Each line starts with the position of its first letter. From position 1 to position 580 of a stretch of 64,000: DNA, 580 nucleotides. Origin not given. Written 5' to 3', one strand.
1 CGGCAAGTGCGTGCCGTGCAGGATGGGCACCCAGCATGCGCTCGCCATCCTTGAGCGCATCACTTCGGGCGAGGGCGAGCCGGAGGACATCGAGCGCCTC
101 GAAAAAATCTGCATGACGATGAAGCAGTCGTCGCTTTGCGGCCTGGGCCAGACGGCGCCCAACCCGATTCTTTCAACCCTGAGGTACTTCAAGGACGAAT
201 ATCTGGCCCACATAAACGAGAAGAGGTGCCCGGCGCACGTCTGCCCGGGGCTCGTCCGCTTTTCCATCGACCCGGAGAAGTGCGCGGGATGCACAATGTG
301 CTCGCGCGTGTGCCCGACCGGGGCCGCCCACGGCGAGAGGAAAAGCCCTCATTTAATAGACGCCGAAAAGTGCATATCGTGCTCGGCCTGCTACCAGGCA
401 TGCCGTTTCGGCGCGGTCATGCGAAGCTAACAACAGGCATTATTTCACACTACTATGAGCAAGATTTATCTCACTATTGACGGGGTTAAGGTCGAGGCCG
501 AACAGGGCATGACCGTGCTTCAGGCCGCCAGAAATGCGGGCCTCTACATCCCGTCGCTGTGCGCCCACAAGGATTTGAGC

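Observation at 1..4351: Unusual Fe-S flavoprotein operon: NuoF-like subunit, NuoG-like/PyrK-like fusion and GltD/NfnB-like subunit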

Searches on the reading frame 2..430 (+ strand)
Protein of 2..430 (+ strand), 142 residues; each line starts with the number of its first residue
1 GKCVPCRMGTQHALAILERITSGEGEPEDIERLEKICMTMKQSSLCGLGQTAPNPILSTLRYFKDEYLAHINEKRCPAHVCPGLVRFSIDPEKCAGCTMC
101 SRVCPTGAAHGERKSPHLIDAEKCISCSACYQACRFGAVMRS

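Call 3: search_protein_families(library=pfam, proteins=[window:2-430:+], max_evalue=0.01)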
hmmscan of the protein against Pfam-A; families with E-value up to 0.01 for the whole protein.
window:2-430:+ (142 aa): 12 families
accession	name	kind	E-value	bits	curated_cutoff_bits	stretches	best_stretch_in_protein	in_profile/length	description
PF10589.14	NADH_4Fe-4S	-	2.6e-27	95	23.5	1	1-70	16-85/85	NADH-ubiquinone oxidoreductase-F iron-sulfur binding region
PF00037.32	Fer4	-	3.9e-12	45.9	21.1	2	88-108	2-22/24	4Fe-4S binding domain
PF12837.12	Fer4_6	-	1.2e-09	38.1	25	2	88-108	3-23/24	4Fe-4S binding domain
PF13237.11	Fer4_10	-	2.4e-09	37.4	25.5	1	88-134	3-52/53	4Fe-4S dicluster domain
PF12797.12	Fer4_2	-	1.7e-08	34.3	24.5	2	117-134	3-20/22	4Fe-4S binding domain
PF13187.11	Fer4_9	-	3.4e-07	30.6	27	1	93-137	1-50/52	4Fe-4S dicluster domain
PF12838.12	Fer4_7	-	4.8e-06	27.4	27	2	85-108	29-52/52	4Fe-4S dicluster domain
PF14697.11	Fer4_21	-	2.7e-05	24.6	35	1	119-135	3-19/59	4Fe-4S dicluster domain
PF13484.11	Fer4_16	-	0.00031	21.9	30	1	93-112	1-20/66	4Fe-4S double cluster binding domain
PF13183.11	Fer4_8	-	0.00086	20.2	27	1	92-112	3-23/68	4Fe-4S dicluster domain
PF12800.12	Fer4_4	-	0.0067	17.2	24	0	122-137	2-17/17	4Fe-4S binding domain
PF13459.11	Fer4_15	-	0.0097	17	22.4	0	88-106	2-20/66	4Fe-4S single cluster domain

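Call 4: search_protein_families(library=ncbifam, proteins=[window:2-430:+], max_evalue=0.01)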
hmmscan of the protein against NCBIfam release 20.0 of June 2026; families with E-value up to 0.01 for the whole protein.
window:2-430:+ (142 aa): 62 families (the best 25 are shown)
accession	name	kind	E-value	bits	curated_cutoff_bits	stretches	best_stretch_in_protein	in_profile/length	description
TIGR01959.1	nuoF_fam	equivalog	1.8e-17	62.9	558.65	1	1-71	340-410/410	NADH-quinone oxidoreductase subunit NuoF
NF010120.0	PRK13596.1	equivalog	2e-11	43.1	389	1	1-75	347-421/433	NADH-quinone oxidoreductase subunit NuoF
NF008436.0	PRK11278.1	equivalog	2.2e-11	43.3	749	1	1-83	355-438/448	NADH-quinone oxidoreductase subunit NuoF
NF040864.1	HgcB_ferredoxin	equivalog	5.8e-10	38.9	99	1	86-139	8-61/93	mercury methylation ferredoxin HgcB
NF043039.1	HgcAB_like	equivalog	4.3e-09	36.4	285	1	85-139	293-349/350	HgcAB-like fusion protein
NF038196.1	ferrodoxin_EFR1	subfamily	7.7e-09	35.9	75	1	86-138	179-228/242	EFR1 family ferrodoxin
NF058577.1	FdxA_fam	equivalog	7.8e-09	35.6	65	2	114-138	28-52/52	4Fe-4S ferredoxin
TIGR01944.1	rnfB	subfamily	3e-08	33.4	68.7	1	89-136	110-157/190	RnfABCDGE type electron transport complex subunit B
NF045874.1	Vhu_polyferre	exception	4.4e-07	29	600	1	92-140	128-175/381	F420-non-reducing hydrogenase associated-polyferredoxin VhuB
NF040770.1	hetero_SS_HdrA2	exception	5.6e-07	28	1100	1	88-140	573-624/777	CoB-CoM heterodisulfide reductase HdrA2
TIGR04105.1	FeFe_hydrog_B1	subfamily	5.7e-07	28.6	450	1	100-140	166-206/462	monomeric [FeFe] hydrogenase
NF041715.1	arsenate_red_ArrB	equivalog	6.4e-07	29.1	450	1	85-139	48-104/233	arsenate respiratory reductase iron-sulfur subunit ArrB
NF005415.0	PRK06991.1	equivalog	7.9e-07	29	281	1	88-135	81-128/284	electron transport complex subunit RsxB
NF005505.0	PRK07118.1-4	equivalog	1.3e-06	28.1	378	1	45-139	175-262/265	Fe-S cluster domain-containing protein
TIGR03224.1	benzo_boxA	equivalog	1.3e-06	27.6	459.2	1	88-139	6-56/411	benzoyl-CoA 2,3-epoxidase subunit BoxA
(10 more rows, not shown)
